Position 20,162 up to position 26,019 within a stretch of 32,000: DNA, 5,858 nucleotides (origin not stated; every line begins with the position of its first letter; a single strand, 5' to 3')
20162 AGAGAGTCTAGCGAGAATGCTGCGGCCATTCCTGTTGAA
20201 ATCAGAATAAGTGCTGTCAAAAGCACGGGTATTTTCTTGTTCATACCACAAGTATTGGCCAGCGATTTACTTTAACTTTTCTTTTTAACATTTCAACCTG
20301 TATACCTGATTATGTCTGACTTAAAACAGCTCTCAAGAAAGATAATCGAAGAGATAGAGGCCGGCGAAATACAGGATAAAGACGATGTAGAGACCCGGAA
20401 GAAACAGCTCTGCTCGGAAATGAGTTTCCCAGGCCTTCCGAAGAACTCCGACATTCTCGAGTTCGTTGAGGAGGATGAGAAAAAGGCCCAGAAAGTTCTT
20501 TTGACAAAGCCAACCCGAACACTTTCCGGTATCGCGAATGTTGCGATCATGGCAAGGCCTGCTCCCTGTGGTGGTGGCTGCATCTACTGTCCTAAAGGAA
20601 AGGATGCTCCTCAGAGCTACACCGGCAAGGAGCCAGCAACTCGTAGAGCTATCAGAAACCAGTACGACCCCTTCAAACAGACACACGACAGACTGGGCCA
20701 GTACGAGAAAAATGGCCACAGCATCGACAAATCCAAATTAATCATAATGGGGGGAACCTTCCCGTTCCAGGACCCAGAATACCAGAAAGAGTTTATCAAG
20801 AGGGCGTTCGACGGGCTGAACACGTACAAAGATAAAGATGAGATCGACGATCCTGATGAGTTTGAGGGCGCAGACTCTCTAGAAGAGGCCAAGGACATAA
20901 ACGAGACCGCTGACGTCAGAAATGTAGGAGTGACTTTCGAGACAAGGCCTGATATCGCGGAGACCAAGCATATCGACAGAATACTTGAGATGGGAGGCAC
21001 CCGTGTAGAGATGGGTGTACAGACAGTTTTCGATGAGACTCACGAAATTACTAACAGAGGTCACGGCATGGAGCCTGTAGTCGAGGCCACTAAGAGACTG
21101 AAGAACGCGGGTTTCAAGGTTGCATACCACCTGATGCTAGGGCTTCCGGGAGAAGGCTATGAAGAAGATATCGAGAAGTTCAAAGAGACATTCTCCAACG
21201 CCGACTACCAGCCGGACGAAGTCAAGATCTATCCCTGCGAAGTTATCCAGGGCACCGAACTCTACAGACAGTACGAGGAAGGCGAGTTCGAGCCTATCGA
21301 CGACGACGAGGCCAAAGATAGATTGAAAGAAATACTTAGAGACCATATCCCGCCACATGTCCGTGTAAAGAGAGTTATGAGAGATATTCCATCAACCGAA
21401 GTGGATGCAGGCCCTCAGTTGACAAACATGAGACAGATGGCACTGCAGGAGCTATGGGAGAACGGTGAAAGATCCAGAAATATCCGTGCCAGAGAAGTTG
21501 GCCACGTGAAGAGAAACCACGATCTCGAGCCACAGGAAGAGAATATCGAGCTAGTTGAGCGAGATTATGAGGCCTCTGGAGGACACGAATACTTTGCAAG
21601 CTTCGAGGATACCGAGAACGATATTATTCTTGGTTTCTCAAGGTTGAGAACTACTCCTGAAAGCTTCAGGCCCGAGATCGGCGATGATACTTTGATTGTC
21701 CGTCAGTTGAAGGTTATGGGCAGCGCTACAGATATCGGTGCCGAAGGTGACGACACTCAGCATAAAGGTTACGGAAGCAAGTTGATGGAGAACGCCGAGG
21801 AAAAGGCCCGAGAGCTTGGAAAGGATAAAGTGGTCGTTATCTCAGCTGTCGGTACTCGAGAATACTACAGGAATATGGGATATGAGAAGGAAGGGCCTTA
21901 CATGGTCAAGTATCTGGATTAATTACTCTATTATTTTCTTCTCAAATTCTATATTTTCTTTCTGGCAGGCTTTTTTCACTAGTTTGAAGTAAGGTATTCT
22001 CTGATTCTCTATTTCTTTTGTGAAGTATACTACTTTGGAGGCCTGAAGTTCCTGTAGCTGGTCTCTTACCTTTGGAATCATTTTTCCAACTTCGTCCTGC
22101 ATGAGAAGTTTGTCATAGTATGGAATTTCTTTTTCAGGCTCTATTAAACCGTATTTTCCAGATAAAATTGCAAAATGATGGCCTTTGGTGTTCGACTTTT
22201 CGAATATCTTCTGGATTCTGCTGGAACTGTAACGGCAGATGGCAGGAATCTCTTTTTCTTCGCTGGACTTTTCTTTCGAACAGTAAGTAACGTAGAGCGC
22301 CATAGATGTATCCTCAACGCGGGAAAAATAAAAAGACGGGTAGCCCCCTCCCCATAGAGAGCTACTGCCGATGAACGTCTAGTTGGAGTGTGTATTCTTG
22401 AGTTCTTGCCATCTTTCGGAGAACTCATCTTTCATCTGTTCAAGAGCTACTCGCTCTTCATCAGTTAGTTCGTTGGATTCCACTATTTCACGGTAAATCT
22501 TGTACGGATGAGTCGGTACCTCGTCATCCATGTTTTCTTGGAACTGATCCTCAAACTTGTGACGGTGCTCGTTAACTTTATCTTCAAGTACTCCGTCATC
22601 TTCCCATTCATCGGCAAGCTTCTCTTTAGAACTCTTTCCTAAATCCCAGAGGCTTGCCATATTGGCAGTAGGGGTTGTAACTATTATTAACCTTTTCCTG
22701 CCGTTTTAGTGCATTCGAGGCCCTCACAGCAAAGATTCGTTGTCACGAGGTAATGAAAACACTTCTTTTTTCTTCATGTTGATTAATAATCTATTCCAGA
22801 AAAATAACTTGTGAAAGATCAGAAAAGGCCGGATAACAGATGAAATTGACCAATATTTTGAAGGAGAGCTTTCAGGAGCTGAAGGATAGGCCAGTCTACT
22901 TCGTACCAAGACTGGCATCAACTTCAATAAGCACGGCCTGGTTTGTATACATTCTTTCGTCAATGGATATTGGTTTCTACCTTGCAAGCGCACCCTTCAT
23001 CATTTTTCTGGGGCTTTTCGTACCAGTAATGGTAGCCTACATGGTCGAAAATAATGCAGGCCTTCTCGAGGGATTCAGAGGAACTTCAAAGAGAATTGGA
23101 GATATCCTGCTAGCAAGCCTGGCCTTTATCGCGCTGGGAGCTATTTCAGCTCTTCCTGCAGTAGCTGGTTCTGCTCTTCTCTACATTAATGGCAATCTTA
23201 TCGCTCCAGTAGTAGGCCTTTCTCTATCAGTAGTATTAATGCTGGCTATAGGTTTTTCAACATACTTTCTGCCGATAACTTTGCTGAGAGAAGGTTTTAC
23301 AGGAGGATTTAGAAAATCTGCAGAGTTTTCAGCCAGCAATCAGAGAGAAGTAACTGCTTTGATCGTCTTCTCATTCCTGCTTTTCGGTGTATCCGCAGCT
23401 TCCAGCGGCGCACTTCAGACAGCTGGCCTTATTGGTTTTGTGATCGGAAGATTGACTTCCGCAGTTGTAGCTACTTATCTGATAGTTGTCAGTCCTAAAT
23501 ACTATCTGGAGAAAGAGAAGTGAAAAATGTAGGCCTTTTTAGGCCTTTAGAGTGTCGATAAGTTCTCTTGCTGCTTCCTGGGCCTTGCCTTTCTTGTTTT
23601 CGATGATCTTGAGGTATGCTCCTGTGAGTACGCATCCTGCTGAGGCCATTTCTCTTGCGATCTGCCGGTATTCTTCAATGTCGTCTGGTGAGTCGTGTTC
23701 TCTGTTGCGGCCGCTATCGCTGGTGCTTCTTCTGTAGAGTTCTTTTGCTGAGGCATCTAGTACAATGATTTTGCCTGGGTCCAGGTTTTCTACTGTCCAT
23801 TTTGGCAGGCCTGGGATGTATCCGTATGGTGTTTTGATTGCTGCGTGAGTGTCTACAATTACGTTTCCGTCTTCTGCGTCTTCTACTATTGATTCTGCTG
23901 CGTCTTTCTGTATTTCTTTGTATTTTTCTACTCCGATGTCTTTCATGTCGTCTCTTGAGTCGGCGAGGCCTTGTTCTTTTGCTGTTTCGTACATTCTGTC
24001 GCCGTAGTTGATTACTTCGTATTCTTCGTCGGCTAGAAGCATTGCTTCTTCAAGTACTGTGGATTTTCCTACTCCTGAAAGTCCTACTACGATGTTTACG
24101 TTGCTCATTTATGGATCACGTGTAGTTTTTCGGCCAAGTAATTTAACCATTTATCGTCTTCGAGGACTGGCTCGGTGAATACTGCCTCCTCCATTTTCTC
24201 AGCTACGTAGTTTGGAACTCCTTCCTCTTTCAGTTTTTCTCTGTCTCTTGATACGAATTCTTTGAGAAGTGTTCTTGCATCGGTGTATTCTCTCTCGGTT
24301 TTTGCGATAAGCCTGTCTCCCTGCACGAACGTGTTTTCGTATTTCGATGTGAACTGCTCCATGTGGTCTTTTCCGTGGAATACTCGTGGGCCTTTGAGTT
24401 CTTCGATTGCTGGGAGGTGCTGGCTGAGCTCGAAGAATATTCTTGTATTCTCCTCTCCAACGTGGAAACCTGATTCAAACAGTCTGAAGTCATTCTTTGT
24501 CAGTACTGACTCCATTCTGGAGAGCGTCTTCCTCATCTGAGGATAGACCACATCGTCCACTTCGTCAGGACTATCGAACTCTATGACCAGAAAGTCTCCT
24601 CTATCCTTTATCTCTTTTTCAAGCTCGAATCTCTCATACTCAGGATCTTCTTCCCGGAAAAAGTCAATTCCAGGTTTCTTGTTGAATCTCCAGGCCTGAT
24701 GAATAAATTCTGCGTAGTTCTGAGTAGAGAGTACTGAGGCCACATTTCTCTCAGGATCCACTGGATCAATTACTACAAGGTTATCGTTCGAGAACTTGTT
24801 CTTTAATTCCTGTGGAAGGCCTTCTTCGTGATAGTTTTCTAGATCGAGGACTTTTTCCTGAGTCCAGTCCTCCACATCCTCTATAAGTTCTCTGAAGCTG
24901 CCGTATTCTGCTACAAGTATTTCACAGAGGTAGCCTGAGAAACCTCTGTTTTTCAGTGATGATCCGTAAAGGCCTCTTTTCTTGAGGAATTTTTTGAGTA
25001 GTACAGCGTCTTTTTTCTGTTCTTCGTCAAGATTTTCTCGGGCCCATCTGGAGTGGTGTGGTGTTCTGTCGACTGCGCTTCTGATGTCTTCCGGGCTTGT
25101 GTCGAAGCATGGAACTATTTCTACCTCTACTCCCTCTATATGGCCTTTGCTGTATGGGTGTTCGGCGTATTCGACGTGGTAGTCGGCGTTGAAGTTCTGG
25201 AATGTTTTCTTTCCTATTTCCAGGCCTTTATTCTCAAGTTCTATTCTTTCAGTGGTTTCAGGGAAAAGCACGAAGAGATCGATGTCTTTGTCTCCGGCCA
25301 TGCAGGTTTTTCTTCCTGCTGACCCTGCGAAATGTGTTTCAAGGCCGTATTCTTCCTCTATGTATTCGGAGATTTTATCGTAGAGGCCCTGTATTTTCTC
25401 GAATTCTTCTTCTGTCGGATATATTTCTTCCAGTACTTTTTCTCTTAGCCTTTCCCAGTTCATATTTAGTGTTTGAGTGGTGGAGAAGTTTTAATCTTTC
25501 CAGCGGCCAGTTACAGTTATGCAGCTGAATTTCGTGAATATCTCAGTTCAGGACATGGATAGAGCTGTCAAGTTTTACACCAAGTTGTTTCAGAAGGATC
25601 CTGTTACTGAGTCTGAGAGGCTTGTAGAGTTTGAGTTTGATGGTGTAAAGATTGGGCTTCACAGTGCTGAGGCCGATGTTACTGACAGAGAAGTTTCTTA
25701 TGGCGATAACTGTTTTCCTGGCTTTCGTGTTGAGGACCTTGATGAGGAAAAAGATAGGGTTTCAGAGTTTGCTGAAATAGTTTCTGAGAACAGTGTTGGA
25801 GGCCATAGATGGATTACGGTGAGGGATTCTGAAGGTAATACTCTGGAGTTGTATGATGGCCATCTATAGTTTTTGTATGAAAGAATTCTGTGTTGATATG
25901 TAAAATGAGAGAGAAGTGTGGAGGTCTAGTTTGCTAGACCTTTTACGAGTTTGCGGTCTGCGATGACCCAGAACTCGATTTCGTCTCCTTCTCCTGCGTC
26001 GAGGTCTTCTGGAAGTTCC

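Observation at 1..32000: Palindromic hexamer AGGCCT is about 10-fold over-represented, in every codon phase and in spacers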

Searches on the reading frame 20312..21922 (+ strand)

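Call 6: search_protein_families(library=pfam, proteins=[window:20312-21922:+])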
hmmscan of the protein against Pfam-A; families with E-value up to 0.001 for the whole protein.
window:20312-21922:+ (536 aa): 6 families
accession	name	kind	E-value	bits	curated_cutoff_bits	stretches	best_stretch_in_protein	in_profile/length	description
PF16199.10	Radical_SAM_C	-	8e-21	74.4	31.9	1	301-381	1-83/85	Radical_SAM C-terminal domain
PF04055.27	Radical_SAM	-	1.4e-20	74.6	29.5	1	86-285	7-158/166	Radical SAM superfamily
PF23613.1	ELP3_N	-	9.6e-14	51.5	27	1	6-70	3-69/70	ELP3 N-terminal domain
PF13673.13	Acetyltransf_10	-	3.2e-05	24.3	23.6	1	481-529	62-112/128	Acetyltransferase (GNAT) domain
PF00583.31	Acetyltransf_1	-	4.3e-05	24.2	20.7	1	439-524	44-116/116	Acetyltransferase (GNAT) family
PF13508.13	Acetyltransf_7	-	0.00013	22.7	27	1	481-526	39-84/84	Acetyltransferase (GNAT) domain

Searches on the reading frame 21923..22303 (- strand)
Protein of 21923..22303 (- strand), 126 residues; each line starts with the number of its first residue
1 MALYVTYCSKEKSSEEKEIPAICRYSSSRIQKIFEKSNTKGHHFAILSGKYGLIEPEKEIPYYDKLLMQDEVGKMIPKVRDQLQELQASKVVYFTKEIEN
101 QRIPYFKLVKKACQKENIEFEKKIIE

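Call 15: search_protein_families(library=pfam, max_evalue=0.01, proteins=[window:21923-22303:-])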
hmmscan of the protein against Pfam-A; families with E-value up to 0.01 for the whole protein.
window:21923-22303:- (126 aa): 2 families
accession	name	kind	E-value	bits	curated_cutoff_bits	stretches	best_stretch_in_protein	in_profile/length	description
PF21818.3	DUF6884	-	5.4e-08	33.5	30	1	8-93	6-96/135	Family of unknown function (DUF6884)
PF03883.20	H2O2_YaaD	-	0.0073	16.3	29.6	0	42-73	103-133/236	Peroxide stress protein YaaA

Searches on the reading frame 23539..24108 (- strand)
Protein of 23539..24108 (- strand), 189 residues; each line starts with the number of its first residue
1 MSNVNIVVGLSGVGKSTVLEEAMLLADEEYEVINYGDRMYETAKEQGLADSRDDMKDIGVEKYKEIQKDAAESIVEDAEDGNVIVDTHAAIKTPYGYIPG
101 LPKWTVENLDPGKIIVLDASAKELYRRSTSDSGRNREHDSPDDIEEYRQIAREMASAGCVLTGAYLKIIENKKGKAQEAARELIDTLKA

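Call 7: search_protein_families(library=pfam, proteins=[window:23539-24108:-])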
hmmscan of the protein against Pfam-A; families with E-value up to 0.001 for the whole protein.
window:23539-24108:- (189 aa): 3 families
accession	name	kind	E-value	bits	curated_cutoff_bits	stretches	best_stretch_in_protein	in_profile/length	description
PF13207.12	AAA_17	-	7.2e-35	120.7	27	1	8-145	1-136/136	AAA domain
PF13238.12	AAA_18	-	2.4e-11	44.6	29.4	1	6-137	2-117/128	AAA domain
PF13671.12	AAA_33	-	0.00045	21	27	0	6-86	3-77/143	AAA domain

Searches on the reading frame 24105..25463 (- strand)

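Call 6: search_protein_families(library=pfam, proteins=[window:24105-25463:-])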
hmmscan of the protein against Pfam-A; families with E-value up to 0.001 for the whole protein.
window:24105-25463:- (452 aa): 3 families
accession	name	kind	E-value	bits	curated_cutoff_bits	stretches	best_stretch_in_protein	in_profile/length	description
PF09249.16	tRNA_NucTransf2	-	9.4e-38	129.4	27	1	152-269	2-112/113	tRNA nucleotidyltransferase, second domain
PF21133.2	CAA_C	-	9e-26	90.7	22.2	1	291-405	5-121/144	CCA-adding enzyme, C-terminal domain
PF01909.29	NTP_transf_2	-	6.8e-08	33.2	21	1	30-135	3-91/93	Nucleotidyltransferase domain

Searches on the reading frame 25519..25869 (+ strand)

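Call 15: search_protein_families(library=pfam, max_evalue=0.01, proteins=[window:25519-25869:+])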
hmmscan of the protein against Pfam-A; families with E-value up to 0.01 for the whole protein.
window:25519-25869:+ (116 aa): 3 families
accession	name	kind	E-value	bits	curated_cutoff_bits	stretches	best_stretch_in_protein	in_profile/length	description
PF00903.31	Glyoxalase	-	3.6e-08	34.2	20.6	1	3-111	2-121/121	Glyoxalase/Bleomycin resistance protein/Dioxygenase superfamily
PF12681.13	Glyoxalase_2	-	0.00044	20.6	30.1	1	7-110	5-112/118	Glyoxalase-like domain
PF22677.2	Ble-like_N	-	0.00058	20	24.5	1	5-22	4-21/41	Bleomycin resistance protein-like N-terminal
